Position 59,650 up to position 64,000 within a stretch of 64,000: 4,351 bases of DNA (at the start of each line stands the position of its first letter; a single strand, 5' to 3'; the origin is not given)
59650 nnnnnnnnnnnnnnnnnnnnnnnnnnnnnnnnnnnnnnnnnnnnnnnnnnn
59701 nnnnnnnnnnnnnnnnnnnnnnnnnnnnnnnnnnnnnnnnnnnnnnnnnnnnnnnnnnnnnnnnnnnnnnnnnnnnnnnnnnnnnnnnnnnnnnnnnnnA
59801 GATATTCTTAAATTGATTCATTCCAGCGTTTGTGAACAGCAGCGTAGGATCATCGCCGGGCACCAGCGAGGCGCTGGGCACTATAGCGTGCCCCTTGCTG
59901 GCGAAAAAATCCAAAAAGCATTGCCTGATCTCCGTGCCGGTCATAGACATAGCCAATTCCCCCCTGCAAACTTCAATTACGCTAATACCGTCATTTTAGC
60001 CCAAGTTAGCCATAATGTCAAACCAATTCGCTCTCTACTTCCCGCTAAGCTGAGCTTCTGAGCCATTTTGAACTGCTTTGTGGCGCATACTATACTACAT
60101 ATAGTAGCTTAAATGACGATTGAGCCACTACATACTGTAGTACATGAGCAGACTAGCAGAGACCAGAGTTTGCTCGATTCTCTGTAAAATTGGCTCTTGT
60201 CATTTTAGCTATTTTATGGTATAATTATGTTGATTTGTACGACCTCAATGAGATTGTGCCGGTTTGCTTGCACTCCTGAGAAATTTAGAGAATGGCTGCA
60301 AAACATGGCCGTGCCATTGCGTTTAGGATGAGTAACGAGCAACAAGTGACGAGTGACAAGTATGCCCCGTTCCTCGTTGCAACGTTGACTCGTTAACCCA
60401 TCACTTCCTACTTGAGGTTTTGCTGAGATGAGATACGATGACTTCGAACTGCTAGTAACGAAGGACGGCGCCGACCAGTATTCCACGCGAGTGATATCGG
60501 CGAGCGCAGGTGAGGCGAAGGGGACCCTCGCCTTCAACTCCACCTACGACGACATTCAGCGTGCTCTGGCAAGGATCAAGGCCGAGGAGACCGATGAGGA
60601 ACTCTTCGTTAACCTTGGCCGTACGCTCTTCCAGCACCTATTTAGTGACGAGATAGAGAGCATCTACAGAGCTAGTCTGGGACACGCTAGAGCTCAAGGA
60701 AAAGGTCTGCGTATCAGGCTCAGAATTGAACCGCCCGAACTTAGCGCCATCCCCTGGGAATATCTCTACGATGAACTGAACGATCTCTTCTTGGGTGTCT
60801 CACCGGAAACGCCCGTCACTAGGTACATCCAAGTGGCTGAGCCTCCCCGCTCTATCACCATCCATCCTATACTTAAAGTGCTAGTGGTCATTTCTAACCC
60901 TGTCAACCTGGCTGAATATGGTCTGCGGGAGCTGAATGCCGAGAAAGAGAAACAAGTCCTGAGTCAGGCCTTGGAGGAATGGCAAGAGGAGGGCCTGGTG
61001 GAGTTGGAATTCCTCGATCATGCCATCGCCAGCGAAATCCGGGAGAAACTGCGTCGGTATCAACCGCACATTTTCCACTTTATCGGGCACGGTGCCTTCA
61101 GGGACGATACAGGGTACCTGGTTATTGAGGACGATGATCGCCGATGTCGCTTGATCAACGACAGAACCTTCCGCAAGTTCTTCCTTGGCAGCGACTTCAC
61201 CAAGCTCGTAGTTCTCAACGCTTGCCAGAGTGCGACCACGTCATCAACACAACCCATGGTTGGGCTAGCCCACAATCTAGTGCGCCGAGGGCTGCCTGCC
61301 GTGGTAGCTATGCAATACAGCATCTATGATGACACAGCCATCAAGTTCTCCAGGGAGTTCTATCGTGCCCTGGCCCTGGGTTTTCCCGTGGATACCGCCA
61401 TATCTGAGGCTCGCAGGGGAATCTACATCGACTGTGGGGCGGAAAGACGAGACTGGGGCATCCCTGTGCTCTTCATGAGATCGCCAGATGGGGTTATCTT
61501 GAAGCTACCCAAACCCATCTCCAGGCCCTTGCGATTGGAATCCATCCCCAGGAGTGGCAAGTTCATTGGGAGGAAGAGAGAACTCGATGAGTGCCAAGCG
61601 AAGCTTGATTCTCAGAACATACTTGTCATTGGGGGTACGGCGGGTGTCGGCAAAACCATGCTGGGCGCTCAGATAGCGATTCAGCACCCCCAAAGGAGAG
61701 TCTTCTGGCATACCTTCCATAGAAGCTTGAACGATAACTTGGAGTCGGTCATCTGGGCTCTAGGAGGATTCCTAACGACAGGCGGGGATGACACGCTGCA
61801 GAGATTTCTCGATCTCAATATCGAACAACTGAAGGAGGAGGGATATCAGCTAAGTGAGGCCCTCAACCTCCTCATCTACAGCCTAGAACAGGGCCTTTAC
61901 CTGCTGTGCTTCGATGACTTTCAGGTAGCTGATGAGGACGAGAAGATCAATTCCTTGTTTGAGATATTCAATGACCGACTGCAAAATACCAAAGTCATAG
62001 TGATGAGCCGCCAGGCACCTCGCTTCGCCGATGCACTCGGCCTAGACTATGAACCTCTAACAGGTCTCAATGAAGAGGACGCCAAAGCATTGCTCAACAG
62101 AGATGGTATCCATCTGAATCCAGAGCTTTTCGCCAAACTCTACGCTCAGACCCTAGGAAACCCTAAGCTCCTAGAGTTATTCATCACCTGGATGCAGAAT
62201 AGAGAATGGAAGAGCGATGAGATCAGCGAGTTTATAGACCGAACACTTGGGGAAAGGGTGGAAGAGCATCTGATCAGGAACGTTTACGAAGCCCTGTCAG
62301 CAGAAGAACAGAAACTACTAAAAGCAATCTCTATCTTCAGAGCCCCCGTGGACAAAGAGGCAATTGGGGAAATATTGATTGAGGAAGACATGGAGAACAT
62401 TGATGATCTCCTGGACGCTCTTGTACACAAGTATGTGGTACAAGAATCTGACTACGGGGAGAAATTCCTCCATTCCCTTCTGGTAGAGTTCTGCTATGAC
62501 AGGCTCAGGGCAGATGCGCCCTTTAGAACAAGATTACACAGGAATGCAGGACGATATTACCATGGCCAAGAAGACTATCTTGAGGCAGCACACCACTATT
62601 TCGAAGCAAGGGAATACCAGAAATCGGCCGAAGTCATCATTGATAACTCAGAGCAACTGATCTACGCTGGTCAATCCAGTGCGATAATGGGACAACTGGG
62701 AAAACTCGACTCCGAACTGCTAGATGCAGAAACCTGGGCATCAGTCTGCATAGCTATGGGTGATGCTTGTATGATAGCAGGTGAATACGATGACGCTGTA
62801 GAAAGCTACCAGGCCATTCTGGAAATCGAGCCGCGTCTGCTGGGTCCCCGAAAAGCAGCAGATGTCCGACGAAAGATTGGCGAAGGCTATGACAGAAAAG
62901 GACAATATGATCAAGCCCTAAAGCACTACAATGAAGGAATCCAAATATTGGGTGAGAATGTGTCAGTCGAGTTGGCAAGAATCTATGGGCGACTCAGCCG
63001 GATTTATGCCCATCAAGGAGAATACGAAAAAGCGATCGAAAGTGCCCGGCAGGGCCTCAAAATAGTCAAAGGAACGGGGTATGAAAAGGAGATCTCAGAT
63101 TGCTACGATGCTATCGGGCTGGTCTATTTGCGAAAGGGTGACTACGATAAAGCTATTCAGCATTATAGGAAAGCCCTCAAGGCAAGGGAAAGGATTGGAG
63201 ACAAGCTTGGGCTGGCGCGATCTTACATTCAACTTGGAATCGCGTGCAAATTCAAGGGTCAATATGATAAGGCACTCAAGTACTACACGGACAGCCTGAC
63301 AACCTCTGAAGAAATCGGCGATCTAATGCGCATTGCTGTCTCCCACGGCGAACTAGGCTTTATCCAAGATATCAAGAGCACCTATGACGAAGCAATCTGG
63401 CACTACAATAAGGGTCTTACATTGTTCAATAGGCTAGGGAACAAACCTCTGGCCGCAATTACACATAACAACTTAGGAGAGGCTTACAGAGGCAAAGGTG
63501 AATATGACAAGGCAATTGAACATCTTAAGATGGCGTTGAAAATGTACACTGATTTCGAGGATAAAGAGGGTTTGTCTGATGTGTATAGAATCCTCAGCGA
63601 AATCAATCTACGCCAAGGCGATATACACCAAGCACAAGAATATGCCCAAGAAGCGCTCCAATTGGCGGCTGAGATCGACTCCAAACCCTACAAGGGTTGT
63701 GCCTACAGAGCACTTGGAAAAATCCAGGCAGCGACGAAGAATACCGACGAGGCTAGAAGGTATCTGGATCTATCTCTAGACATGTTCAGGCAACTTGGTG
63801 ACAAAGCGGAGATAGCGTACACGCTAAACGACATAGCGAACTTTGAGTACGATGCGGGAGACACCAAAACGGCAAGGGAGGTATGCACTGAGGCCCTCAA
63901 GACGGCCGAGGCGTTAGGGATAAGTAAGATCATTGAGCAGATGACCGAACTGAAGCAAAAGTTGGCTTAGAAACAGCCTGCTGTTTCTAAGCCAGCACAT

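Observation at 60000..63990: AT-rich CHAT(caspase-like)-STAND NTPase-TPR gene with palindromic operator-like sites upstream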

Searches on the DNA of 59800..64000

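Call 11: search_rna_families(source=window, start=59800, end=64000, threshold=evalue, max_evalue=1)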
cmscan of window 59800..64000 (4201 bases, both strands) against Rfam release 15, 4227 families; matches with E-value up to 1: 0.
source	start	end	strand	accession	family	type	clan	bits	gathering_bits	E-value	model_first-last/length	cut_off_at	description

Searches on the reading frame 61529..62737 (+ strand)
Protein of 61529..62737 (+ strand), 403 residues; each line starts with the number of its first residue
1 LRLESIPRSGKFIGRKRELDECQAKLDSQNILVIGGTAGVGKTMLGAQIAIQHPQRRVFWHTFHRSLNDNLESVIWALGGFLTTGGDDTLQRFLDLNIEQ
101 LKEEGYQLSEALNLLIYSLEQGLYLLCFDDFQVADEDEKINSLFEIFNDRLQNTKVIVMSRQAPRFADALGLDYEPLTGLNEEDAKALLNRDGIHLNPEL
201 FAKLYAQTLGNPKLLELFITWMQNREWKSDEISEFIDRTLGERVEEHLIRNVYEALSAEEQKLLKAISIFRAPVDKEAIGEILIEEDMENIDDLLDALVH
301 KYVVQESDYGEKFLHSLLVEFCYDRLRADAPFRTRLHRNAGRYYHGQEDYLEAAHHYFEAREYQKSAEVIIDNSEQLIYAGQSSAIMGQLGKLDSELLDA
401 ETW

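Call 81: search_protein_representatives(protein=window:61529-62737:+)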
Query: 403 residues. Proteins with E-value up to 0.001 (for the whole library): 2603; up to 1e-10: 1191; up to 1e-30: 199. The best 150 are listed.
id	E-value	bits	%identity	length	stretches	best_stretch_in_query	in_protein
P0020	5.1e-212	720.5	74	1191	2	1-403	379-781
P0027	1.1e-182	623.9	68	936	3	1-227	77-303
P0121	4.0e-72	260.0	37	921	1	4-403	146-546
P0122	8.4e-68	245.8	40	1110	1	6-393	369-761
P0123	8.9e-61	222.6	39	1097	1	6-391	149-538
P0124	2.6e-59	217.8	38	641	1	5-403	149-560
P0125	3.1e-59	217.5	37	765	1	18-396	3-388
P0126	6.3e-59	216.6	35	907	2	3-403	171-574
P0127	2.9e-58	214.4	35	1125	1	2-398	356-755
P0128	7.3e-58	213.0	34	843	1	3-397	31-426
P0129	1.4e-57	212.1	35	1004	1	4-403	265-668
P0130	1.8e-57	211.8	35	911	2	3-398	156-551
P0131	1.2e-56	209.1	37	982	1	5-395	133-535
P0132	4.0e-56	207.3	33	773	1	3-397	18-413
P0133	8.1e-55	203.0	33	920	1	3-396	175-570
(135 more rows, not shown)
